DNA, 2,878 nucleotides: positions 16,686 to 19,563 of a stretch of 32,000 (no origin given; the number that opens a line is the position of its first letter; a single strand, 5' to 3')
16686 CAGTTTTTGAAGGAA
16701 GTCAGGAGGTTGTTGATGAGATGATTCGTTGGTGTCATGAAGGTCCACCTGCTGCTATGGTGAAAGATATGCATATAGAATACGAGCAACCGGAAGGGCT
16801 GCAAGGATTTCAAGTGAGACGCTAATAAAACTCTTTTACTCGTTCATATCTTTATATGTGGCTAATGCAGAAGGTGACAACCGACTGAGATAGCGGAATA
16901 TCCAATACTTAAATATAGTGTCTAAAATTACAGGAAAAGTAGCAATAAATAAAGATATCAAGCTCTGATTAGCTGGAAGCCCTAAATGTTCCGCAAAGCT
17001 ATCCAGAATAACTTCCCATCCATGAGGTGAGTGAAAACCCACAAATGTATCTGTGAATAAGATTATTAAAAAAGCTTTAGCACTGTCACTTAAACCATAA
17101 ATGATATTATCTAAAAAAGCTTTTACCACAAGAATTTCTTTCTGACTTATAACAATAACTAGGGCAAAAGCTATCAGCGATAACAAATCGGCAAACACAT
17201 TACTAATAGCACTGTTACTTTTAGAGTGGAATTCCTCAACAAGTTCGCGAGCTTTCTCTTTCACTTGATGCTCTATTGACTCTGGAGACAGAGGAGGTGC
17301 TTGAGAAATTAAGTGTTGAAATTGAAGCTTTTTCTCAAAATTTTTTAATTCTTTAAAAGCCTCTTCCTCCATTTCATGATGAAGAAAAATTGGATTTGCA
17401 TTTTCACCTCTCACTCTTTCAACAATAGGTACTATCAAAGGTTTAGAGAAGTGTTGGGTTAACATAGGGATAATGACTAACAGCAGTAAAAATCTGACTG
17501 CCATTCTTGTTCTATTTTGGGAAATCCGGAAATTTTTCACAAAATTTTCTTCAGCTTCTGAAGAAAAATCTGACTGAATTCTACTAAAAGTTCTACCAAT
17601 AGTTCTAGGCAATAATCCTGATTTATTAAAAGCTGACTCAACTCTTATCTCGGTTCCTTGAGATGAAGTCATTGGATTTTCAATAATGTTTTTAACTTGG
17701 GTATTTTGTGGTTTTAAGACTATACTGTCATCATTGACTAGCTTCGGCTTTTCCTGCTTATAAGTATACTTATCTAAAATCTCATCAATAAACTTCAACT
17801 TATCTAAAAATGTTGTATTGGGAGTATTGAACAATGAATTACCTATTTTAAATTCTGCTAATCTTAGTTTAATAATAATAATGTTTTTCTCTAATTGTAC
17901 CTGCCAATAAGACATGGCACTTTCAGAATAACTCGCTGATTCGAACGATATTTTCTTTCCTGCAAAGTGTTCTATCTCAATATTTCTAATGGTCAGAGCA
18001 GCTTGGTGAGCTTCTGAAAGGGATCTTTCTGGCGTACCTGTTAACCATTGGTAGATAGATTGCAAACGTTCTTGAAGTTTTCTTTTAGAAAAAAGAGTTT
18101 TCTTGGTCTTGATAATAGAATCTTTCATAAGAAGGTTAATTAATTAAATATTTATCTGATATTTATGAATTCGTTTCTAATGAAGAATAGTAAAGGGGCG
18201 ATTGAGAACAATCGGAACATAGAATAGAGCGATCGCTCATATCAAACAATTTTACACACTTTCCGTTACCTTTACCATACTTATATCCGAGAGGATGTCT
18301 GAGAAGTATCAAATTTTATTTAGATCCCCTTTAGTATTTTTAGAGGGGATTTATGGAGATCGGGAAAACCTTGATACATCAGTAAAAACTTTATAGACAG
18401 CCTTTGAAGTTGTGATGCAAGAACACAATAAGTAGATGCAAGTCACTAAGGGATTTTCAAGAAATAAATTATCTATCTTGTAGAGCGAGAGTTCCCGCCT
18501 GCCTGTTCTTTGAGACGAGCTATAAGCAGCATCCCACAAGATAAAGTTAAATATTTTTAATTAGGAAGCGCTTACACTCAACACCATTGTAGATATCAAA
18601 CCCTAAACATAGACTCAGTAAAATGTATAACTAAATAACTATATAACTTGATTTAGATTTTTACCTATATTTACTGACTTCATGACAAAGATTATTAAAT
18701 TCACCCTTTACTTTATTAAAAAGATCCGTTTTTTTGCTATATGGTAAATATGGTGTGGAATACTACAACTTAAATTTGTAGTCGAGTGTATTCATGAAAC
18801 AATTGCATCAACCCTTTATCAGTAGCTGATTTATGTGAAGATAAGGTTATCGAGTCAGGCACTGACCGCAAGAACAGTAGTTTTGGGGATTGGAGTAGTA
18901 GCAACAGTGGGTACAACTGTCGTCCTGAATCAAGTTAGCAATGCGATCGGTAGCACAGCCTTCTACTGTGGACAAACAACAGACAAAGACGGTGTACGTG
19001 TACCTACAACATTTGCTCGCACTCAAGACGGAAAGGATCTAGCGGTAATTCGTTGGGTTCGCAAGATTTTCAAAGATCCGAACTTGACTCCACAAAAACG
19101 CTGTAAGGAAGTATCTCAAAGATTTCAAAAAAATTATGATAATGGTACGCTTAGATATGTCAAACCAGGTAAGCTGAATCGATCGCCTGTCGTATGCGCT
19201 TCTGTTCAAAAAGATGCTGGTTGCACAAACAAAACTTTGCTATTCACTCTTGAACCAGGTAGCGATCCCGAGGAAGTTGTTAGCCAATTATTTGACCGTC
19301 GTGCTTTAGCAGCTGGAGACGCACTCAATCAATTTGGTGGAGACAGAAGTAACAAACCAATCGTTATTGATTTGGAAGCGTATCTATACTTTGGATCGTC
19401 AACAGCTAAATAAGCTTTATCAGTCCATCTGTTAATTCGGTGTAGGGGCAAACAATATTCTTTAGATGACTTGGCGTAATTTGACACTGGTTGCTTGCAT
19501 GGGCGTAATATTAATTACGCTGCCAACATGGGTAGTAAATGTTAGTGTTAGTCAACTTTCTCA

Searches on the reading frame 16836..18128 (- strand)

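Call 93: search_protein_families(library=pfam, proteins=[window:16836-18128:-], max_evalue=0.00001)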
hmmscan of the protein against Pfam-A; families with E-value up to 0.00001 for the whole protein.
window:16836-18128:- (430 aa): 1 family
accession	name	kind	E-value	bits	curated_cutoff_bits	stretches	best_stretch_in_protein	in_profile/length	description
PF03040.20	CemA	-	6.1e-96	321.2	27.4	1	203-430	1-229/229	CemA family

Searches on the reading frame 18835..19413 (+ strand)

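Call 93: search_protein_families(library=pfam, proteins=[window:18835-19413:+], max_evalue=0.00001)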
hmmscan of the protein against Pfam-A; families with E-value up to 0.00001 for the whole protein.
window:18835-19413:+ (192 aa): 1 family
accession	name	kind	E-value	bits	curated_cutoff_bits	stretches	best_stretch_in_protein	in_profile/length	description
PF14218.11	COP23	-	5.3e-38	130.3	27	1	43-184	2-137/138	Circadian oscillating protein COP23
